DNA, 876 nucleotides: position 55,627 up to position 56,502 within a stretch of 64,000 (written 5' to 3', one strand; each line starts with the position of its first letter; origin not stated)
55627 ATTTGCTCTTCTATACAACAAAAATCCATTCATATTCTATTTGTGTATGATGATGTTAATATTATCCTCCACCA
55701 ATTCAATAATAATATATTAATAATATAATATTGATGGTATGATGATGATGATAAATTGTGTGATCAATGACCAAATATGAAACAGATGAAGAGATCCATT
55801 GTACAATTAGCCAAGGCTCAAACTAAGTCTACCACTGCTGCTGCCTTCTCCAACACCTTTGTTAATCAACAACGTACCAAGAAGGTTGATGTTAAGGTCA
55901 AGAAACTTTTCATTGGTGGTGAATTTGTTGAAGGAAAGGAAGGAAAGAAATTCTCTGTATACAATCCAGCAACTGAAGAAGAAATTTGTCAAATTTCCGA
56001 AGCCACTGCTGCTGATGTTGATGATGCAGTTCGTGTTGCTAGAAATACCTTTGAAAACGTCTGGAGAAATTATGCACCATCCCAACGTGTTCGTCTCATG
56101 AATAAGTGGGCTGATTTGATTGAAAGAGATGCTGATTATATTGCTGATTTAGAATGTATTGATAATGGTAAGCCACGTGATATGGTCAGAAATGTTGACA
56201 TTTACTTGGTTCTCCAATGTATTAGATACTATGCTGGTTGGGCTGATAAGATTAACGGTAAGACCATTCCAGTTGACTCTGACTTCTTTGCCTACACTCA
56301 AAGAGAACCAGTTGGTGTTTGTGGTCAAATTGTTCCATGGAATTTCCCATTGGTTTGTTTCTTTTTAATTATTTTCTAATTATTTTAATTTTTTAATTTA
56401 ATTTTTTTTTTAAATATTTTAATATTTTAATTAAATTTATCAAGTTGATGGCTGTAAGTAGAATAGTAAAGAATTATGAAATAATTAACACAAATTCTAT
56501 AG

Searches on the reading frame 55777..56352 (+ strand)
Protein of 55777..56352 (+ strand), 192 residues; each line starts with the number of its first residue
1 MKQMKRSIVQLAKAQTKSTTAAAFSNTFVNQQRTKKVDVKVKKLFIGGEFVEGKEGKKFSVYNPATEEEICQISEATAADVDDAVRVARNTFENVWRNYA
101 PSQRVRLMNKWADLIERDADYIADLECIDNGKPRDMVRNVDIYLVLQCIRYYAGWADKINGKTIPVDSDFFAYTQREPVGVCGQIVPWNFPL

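Call 33: find_homologous_proteins(query=window:55777-56352:+, max_evalue=1e-30)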
Query seq(192 aa) (192 aa): 655 proteins with E <= 1e-30 among 1148 candidates; the best 120 are listed.
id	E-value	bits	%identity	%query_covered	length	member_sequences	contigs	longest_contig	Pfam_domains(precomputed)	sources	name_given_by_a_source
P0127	3.9e-121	419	99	98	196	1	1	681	PF00171.28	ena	-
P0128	1.5e-86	307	75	94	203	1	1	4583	PF00171.28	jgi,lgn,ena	-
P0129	5.2e-77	276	68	96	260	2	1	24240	PF00171.28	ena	-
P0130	6.5e-64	233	66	81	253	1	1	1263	PF00171.28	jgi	jgi:acyl-CoA reductase-like NAD-dependent aldehyde dehydrogenase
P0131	1.5e-50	189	53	86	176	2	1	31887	PF00171.28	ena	-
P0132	3.5e-50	188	49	98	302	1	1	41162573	PF00171.28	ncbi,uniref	ncbi:hypothetical protein WMY93_026312 [Mugilogobius chulae]|uniref:aldehyde dehydrogenase (NAD(+)) 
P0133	6.9e-50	187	51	86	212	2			PF00171.28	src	-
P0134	7.1e-50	187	52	87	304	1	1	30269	PF00171.28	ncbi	ncbi:aldehyde dehydrogenase, mitochondrial-like, partial [Diadema antillarum]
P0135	1.0e-49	187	58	78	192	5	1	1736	PF00171.28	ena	-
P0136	1.1e-49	187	58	78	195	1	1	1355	PF00171.28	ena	-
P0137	5.6e-49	184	56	81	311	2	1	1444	PF00171.28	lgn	-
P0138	8.5e-49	184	54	81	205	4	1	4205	PF00171.28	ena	-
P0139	1.5e-48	183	55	81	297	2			PF00171.28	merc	-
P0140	1.8e-48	183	55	81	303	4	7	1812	PF00171.28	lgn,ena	-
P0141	4.3e-48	181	54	83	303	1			PF00171.28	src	-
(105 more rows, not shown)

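Call 36: find_encoding_contigs(protein=P0128, flank=5000)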
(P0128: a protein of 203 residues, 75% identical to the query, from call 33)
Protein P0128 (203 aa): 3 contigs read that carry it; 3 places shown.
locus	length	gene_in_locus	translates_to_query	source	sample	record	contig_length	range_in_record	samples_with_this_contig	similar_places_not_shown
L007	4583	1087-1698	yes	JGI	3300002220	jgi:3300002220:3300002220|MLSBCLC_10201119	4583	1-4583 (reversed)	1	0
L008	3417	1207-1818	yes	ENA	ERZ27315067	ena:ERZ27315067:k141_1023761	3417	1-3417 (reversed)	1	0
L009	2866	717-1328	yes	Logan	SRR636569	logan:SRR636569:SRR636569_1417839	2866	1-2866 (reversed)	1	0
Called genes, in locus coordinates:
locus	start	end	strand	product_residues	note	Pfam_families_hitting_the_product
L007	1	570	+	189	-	?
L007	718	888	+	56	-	-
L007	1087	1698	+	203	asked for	PF00171:Aldedh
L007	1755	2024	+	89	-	PF00171:Aldedh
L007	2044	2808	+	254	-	PF00171:Aldedh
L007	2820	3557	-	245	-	-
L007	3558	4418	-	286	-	PF01433:Peptidase_M1, PF09127:Leuk-A4-hydro_C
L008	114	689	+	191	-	-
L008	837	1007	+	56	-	-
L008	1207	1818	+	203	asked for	PF00171:Aldedh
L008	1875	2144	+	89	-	PF00171:Aldedh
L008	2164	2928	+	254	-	PF00171:Aldedh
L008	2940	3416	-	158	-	?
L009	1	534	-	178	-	?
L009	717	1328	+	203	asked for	PF00171:Aldedh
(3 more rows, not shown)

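Call 37: find_encoding_contigs(protein=P0127, flank=1000)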
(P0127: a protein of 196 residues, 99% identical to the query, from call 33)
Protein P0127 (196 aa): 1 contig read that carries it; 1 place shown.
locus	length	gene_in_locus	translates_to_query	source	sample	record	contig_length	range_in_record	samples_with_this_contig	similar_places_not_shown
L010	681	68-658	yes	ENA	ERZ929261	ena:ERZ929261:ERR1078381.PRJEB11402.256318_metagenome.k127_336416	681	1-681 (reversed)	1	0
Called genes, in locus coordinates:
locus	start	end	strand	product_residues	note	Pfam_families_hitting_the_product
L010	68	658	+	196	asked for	PF00171:Aldedh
